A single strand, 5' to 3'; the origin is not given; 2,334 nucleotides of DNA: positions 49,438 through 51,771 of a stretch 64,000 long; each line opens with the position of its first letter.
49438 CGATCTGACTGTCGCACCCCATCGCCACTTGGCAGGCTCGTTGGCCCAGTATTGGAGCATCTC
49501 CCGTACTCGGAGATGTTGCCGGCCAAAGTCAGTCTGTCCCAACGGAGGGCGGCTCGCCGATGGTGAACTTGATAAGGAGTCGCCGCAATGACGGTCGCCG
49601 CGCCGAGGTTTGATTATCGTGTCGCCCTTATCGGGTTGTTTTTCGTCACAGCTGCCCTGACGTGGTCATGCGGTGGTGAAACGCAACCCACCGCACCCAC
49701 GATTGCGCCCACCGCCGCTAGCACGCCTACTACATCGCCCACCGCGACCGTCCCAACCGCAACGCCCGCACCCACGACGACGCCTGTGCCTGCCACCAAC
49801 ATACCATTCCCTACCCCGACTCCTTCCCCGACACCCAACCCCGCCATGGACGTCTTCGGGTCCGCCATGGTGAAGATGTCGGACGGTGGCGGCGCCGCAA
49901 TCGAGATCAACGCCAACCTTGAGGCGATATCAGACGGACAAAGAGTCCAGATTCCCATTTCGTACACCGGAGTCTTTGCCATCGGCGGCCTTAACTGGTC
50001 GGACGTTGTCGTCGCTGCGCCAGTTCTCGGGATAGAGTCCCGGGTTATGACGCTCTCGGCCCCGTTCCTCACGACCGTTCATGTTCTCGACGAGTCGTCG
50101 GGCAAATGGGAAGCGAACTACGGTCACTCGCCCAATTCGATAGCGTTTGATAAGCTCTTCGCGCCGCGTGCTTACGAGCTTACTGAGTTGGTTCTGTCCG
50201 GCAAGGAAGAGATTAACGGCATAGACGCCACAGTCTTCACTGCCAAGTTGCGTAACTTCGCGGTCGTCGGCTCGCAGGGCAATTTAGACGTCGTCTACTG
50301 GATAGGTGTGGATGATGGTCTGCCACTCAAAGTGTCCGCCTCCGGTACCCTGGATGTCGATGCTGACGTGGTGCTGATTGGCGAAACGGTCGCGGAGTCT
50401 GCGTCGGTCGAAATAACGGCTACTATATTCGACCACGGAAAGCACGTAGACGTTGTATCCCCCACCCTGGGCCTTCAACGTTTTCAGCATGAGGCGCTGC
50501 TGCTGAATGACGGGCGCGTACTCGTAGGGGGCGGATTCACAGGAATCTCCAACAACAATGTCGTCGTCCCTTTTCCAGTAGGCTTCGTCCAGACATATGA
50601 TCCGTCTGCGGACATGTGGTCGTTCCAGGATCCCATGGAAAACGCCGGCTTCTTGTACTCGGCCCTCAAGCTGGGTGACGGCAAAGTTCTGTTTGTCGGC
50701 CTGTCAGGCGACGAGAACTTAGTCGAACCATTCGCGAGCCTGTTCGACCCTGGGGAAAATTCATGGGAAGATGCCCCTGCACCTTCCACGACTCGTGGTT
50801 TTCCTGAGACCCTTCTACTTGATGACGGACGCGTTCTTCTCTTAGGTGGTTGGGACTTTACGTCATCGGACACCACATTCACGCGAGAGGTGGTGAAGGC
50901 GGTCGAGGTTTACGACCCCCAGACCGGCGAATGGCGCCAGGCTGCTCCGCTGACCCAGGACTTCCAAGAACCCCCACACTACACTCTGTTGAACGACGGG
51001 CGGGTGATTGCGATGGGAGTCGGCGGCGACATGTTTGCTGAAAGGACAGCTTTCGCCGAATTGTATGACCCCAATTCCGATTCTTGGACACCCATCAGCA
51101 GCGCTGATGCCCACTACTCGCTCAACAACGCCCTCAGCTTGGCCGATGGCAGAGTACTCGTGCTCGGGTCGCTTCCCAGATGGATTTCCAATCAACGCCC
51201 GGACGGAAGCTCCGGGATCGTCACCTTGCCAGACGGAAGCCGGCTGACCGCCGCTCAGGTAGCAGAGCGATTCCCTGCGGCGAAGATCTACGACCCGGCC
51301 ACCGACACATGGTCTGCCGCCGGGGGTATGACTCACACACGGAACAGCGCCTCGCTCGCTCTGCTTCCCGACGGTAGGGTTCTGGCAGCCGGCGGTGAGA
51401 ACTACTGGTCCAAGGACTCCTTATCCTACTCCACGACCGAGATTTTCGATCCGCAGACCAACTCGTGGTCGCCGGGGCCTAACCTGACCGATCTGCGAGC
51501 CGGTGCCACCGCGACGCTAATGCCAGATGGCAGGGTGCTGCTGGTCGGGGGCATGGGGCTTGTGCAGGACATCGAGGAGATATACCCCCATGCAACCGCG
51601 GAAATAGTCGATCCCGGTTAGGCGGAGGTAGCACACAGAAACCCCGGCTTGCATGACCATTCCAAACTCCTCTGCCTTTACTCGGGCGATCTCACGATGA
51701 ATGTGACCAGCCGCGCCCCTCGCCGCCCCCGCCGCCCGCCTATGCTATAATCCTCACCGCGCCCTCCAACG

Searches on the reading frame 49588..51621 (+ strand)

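Call 60: search_protein_families(library=pfam, proteins=[window:49588-51621:+], max_evalue=0.0001)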
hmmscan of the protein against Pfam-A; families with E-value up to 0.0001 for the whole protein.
window:49588-51621:+ (677 aa): 9 families
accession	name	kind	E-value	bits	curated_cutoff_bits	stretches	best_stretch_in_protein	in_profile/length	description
PF13964.12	Kelch_6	-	9.8e-21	73.4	25.3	1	589-634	6-47/50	Kelch motif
PF01344.31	Kelch_1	-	2.9e-19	68.7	20.1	2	413-455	11-45/46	Kelch motif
PF07646.21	Kelch_2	-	1.2e-13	50.7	21.3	0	589-633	5-47/48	Kelch motif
PF13418.12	Kelch_4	-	2.1e-11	44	21.6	0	585-634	2-48/49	Galactose oxidase, central domain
PF25210.1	Kelch_FKB95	-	9.2e-11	42.3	70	0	565-633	60-126/268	FKB95, Kelch-repeats domain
PF24981.1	Beta-prop_ATRN-LZTR1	-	7.8e-08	32.4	50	0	568-656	128-220/289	Attractin/LZTR1 beta-propeller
PF24681.1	Kelch_KLHDC2_KLHL20_DRC7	-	1.8e-07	31.1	50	0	386-505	84-196/221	KLHDC2/KLHL20/DRC7 Kelch-repeats domain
PF13415.12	Kelch_3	-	5e-06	27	22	0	414-456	2-37/48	Galactose oxidase, central domain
PF07250.17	Glyoxal_oxid_N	-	6.2e-05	22.8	37.5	0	567-658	50-138/243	Glyoxal oxidase N-terminus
